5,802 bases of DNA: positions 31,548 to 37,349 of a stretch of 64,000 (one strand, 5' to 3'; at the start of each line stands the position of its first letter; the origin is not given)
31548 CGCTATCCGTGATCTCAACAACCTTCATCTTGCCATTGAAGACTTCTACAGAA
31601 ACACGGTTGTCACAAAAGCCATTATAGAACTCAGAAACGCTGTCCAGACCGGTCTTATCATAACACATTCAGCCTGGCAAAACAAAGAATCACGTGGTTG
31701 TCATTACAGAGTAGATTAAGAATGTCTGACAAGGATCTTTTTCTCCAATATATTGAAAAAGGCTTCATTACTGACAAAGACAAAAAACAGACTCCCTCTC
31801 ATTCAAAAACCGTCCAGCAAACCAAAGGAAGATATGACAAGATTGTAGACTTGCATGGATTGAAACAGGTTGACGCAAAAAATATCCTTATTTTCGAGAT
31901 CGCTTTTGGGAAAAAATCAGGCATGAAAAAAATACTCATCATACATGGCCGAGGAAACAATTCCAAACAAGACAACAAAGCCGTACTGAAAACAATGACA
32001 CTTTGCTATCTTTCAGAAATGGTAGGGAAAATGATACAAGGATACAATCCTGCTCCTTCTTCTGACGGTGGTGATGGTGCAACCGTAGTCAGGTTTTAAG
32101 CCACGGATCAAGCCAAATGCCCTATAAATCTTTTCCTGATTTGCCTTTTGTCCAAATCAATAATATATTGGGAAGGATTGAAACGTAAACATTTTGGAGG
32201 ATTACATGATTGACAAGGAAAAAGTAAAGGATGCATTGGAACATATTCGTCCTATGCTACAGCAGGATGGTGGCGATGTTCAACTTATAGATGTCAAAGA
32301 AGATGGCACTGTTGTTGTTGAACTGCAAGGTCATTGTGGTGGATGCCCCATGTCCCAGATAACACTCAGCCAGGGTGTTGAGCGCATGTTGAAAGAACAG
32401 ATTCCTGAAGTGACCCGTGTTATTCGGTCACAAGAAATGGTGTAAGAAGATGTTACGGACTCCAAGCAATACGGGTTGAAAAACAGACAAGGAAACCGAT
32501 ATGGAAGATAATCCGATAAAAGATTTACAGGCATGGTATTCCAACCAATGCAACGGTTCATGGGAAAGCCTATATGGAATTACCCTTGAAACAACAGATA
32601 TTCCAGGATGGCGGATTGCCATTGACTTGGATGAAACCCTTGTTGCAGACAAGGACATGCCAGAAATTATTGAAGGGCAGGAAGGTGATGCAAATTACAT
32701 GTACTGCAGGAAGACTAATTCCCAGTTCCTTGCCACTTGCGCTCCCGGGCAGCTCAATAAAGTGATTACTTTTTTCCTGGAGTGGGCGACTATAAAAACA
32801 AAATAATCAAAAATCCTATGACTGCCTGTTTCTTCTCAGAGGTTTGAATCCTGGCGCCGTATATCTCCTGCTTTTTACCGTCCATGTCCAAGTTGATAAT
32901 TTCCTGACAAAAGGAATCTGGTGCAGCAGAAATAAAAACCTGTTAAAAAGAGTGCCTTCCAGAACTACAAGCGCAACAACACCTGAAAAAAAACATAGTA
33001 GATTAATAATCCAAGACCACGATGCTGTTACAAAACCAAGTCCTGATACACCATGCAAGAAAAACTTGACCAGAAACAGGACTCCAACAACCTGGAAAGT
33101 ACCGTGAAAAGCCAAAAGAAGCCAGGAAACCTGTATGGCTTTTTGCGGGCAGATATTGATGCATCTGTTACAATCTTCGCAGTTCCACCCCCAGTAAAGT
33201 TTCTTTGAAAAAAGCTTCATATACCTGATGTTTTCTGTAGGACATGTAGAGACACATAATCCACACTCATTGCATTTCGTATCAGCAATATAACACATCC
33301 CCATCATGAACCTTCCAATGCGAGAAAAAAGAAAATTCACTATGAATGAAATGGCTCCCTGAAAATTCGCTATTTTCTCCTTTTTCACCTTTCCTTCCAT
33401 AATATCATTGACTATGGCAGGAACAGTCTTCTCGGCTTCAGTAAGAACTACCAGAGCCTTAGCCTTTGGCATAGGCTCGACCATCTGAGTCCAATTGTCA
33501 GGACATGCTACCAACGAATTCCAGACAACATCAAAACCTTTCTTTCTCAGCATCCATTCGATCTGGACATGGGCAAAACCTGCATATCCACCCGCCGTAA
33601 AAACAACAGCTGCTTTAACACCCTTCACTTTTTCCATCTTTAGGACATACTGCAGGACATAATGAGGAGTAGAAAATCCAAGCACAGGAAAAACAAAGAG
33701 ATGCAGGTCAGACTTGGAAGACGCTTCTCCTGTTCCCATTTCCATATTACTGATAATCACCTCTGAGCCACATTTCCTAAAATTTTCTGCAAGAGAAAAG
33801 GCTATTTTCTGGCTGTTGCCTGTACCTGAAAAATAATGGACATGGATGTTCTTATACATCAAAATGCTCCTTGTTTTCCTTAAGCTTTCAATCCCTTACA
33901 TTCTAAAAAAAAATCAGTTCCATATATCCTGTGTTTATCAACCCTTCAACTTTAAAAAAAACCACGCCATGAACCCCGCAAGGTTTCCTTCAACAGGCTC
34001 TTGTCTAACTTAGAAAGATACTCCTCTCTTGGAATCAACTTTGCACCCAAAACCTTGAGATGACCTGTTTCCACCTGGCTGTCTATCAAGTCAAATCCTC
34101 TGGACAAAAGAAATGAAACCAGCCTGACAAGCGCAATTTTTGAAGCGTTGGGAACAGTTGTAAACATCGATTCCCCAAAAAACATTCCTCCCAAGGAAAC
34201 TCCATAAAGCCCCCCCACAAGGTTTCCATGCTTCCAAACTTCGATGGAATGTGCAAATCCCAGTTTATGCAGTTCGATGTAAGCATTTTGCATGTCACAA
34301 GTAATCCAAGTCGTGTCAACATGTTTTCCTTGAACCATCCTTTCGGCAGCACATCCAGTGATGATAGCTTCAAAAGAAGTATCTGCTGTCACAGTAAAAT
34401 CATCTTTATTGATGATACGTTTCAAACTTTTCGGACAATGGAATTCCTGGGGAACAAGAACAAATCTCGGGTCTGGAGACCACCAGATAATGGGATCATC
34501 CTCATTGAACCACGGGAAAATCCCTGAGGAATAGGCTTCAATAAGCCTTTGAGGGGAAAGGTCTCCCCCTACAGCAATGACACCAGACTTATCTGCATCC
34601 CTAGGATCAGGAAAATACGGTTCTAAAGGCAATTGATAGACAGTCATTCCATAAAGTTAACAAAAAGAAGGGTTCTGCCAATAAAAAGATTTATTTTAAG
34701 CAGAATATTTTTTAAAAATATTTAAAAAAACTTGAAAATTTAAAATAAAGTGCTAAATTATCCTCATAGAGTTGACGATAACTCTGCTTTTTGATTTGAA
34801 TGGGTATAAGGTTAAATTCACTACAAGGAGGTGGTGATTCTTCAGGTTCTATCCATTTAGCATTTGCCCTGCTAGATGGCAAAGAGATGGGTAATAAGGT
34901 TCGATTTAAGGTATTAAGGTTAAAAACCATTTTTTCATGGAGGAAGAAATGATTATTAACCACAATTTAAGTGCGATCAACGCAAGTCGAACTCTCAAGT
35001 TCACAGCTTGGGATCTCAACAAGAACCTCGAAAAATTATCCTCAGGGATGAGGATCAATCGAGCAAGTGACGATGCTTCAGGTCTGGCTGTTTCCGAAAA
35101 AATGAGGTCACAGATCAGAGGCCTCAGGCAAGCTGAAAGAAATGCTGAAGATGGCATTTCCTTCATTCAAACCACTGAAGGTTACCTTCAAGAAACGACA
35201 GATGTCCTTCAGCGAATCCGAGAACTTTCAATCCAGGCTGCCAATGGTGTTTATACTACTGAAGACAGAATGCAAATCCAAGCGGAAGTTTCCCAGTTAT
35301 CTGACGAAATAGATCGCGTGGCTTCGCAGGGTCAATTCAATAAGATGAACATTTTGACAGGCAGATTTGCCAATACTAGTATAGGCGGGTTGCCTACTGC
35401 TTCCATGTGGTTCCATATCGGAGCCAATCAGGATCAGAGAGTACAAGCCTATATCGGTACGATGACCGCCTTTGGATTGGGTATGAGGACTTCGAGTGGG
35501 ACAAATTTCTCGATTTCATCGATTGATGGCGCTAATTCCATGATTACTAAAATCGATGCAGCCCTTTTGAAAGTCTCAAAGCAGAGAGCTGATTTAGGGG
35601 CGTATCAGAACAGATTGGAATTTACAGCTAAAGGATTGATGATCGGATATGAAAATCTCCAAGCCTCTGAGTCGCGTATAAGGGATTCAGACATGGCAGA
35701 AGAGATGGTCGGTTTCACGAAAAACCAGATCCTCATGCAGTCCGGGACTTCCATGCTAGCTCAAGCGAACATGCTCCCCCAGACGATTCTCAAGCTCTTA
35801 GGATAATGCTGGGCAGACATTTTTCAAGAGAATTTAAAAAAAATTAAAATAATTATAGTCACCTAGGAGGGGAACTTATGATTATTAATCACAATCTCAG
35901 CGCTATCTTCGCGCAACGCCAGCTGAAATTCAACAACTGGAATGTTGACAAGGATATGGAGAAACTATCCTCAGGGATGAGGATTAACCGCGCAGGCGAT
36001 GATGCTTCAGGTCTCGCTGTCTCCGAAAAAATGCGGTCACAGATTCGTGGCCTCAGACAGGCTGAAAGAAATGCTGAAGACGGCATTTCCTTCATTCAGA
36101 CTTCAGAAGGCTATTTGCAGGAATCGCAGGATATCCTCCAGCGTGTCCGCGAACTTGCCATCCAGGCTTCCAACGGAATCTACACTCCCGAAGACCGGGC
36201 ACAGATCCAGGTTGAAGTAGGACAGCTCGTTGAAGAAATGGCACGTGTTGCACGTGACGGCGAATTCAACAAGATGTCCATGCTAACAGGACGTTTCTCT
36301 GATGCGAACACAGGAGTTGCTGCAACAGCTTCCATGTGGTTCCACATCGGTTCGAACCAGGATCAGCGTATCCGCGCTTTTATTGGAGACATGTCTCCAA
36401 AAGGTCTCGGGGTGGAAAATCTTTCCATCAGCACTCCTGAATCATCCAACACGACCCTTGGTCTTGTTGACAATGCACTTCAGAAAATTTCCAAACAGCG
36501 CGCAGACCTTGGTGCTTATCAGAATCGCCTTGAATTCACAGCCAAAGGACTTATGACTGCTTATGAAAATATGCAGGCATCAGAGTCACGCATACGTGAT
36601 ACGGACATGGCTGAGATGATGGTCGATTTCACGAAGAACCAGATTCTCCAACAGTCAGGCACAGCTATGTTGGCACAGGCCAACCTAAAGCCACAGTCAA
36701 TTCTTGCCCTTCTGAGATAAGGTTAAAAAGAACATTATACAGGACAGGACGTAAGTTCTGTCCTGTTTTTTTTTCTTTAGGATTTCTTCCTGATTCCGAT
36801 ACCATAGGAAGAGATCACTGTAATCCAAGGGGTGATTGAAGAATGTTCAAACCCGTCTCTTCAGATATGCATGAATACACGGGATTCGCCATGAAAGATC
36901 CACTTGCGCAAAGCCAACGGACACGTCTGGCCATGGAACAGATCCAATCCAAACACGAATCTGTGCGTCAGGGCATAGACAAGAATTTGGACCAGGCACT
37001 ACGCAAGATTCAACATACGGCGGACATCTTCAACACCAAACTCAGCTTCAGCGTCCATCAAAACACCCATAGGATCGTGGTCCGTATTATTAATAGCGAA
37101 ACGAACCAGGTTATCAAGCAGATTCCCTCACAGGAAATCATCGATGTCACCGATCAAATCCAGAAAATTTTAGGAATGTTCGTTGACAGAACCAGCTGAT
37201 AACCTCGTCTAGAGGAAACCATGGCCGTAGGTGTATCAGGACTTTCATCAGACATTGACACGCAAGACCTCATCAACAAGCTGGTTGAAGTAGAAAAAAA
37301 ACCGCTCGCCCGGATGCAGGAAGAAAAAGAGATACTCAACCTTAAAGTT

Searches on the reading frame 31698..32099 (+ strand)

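Call 56: search_protein_families(library=pfam, proteins=[window:31698-32099:+], max_evalue=0.00001)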
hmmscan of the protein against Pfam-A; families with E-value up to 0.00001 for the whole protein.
window:31698-32099:+ (133 aa): 1 family
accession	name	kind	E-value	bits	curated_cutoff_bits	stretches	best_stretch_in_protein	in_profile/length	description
PF01713.27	Smr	-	6.3e-14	52.3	25.7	1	50-132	1-75/77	Smr domain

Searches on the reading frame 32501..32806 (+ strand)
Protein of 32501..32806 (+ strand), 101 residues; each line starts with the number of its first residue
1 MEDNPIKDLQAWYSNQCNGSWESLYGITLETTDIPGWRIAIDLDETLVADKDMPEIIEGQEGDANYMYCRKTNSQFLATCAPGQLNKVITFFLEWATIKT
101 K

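Call 56: search_protein_families(library=pfam, proteins=[window:32501-32806:+], max_evalue=0.00001)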
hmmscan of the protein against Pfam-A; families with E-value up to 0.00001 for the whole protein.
window:32501-32806:+ (101 aa): 1 family
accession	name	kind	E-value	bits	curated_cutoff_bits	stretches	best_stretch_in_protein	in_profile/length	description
PF15580.11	Imm53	-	1.2e-24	86.4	25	1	7-96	2-91/92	Immunity protein 53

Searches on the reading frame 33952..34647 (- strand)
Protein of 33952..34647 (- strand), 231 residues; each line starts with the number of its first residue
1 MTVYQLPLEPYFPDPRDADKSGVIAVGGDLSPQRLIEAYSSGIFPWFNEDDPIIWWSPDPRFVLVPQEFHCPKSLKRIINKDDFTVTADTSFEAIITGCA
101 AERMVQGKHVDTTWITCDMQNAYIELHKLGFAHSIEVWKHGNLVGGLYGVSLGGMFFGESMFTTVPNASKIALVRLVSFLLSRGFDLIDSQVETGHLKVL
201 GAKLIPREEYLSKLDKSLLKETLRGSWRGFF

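Call 56: search_protein_families(library=pfam, proteins=[window:33952-34647:-], max_evalue=0.00001)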
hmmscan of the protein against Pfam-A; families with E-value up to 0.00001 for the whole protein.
window:33952-34647:- (231 aa): 1 family
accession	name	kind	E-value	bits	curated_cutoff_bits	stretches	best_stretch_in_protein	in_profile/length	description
PF03588.20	Leu_Phe_trans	-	1.2e-72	243.4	22.7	1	32-206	1-171/171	Leucyl/phenylalanyl-tRNA protein transferase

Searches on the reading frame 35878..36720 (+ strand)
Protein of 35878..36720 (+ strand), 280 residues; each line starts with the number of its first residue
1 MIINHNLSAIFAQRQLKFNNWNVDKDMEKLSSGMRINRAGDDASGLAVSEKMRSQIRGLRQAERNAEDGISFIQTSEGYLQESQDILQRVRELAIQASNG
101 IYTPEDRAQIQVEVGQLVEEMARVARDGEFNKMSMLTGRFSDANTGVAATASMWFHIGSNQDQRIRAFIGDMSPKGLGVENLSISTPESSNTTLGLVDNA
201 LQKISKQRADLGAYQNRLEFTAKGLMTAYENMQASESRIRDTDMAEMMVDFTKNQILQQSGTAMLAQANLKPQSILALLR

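Call 56: search_protein_families(library=pfam, proteins=[window:35878-36720:+], max_evalue=0.00001)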
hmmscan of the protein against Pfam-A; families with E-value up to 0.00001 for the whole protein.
window:35878-36720:+ (280 aa): 2 families
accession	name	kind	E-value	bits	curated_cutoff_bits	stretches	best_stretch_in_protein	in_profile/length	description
PF00669.25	Flagellin_N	-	1.3e-40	139.1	26.6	1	3-139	1-137/139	Bacterial flagellin N-terminal helical region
PF00700.27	Flagellin_C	-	3.1e-25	88.7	23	1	195-279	2-86/86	Bacterial flagellin C-terminal helical region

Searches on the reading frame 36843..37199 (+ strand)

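Call 56: search_protein_families(library=pfam, proteins=[window:36843-37199:+], max_evalue=0.00001)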
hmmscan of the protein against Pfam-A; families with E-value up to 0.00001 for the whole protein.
window:36843-37199:+ (118 aa): 1 family
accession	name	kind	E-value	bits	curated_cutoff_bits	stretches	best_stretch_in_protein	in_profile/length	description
PF03646.20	FlaG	-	1.1e-22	80.5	23.8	1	23-115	8-100/101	FlaG protein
